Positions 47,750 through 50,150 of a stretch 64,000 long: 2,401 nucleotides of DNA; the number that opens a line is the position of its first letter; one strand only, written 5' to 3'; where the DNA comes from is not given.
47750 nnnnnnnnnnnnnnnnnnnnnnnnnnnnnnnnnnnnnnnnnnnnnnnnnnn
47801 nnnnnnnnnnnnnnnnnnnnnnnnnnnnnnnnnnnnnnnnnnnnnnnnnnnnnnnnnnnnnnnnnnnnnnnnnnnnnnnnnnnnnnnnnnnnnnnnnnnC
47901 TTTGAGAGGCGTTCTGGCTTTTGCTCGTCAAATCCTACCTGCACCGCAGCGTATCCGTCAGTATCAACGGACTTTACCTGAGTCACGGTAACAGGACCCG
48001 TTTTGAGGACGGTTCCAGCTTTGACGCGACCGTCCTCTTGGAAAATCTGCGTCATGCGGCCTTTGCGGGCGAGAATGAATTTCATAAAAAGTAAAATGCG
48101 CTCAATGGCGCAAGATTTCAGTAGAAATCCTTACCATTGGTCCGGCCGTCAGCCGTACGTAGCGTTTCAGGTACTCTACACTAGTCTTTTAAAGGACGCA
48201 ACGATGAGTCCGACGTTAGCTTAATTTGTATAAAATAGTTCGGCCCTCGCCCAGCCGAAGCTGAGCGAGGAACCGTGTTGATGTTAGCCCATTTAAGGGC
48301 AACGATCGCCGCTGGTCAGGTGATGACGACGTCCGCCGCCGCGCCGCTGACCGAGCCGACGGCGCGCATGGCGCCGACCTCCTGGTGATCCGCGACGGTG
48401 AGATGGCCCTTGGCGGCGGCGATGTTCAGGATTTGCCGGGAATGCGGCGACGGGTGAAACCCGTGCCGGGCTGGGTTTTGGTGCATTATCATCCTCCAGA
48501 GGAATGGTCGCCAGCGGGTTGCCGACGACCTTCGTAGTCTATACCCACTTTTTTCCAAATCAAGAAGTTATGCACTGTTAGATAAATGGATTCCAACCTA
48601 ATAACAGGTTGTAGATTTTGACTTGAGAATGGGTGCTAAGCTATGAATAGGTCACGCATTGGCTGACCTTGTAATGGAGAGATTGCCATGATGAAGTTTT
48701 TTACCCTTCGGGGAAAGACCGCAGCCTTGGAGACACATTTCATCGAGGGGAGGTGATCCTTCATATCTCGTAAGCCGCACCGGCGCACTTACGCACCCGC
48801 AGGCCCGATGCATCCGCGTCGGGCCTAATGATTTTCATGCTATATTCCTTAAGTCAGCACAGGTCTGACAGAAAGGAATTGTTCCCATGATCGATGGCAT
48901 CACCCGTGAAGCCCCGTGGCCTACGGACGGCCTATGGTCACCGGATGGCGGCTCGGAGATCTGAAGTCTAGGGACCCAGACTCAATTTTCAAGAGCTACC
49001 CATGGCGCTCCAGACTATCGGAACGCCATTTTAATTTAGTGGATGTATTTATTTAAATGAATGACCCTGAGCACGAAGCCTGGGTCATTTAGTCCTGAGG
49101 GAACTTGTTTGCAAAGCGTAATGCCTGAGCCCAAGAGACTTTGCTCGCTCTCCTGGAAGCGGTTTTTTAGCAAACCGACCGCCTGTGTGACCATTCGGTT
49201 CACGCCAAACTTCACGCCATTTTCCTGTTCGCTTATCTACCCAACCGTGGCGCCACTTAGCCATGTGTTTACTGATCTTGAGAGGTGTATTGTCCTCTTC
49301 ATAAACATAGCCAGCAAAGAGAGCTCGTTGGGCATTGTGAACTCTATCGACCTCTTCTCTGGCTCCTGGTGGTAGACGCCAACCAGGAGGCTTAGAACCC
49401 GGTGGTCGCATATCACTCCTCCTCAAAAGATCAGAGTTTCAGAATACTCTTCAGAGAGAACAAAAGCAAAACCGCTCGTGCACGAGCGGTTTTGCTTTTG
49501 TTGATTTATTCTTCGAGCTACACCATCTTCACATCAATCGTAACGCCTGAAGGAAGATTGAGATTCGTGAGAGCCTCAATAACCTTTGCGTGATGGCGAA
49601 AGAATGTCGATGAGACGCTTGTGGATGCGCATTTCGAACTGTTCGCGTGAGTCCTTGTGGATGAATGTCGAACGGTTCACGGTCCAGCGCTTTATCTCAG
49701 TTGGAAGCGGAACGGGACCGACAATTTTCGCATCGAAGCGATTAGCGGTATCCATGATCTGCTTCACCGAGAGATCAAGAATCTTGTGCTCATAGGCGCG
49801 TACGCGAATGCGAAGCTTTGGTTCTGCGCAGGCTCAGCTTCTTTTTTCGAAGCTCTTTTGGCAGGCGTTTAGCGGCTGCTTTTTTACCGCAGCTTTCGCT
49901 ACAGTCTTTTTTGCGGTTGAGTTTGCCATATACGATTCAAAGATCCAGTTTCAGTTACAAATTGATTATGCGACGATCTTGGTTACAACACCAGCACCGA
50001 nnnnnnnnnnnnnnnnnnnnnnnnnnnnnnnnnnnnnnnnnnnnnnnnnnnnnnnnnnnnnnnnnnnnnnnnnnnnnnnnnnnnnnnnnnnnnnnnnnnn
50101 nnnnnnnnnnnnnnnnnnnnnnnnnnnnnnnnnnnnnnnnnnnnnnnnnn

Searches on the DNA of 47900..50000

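Call 39: search_rna_families(source=window, start=47900, end=50000, threshold=evalue, max_evalue=5, show_alignments=2)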
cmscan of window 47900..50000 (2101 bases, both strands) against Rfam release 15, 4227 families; matches with E-value up to 5: 9.
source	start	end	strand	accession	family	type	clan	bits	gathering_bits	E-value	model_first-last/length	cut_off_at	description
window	49461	49572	-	RF00506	Thr_leader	Cis-reg; leader;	-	28.2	55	0.012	1-118/118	no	Threonine operon leader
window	49463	49538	-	RF02495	ohsC_RNA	Gene; antitoxin;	-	27.8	50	0.16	1-77/77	no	Oppression of Hydrophobic ORF by sRNA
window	49446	49498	+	RF02495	ohsC_RNA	Gene; antitoxin;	-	26.6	50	0.28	1-77/77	no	Oppression of Hydrophobic ORF by sRNA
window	49397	49502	+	RF01772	rnk_pseudo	Cis-reg; leader;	-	24.4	55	0.26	1-108/108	no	Pseudomonas rnk leader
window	49459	49553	-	RF01772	rnk_pseudo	Cis-reg; leader;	-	23.6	55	0.39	1-108/108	no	Pseudomonas rnk leader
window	49460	49501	+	RF03616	MIR1888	Gene; miRNA;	-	18.3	72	3.9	1-101/101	no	MIR1888 microRNA precursor family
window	49462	49499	-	RF03574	mir-4847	Gene; miRNA;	-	17.9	100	1.8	1-79/79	no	mir-4847 microRNA precursor family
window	48799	48826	-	RF03198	mir-7385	Gene; miRNA;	-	16.6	69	3.9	1-62/62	no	mir-7385 microRNA precursor family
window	48737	48825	+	RF01867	CC2171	Gene; sRNA;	-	15.3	75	2.2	1-159/159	no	caulobacter sRNA CC2171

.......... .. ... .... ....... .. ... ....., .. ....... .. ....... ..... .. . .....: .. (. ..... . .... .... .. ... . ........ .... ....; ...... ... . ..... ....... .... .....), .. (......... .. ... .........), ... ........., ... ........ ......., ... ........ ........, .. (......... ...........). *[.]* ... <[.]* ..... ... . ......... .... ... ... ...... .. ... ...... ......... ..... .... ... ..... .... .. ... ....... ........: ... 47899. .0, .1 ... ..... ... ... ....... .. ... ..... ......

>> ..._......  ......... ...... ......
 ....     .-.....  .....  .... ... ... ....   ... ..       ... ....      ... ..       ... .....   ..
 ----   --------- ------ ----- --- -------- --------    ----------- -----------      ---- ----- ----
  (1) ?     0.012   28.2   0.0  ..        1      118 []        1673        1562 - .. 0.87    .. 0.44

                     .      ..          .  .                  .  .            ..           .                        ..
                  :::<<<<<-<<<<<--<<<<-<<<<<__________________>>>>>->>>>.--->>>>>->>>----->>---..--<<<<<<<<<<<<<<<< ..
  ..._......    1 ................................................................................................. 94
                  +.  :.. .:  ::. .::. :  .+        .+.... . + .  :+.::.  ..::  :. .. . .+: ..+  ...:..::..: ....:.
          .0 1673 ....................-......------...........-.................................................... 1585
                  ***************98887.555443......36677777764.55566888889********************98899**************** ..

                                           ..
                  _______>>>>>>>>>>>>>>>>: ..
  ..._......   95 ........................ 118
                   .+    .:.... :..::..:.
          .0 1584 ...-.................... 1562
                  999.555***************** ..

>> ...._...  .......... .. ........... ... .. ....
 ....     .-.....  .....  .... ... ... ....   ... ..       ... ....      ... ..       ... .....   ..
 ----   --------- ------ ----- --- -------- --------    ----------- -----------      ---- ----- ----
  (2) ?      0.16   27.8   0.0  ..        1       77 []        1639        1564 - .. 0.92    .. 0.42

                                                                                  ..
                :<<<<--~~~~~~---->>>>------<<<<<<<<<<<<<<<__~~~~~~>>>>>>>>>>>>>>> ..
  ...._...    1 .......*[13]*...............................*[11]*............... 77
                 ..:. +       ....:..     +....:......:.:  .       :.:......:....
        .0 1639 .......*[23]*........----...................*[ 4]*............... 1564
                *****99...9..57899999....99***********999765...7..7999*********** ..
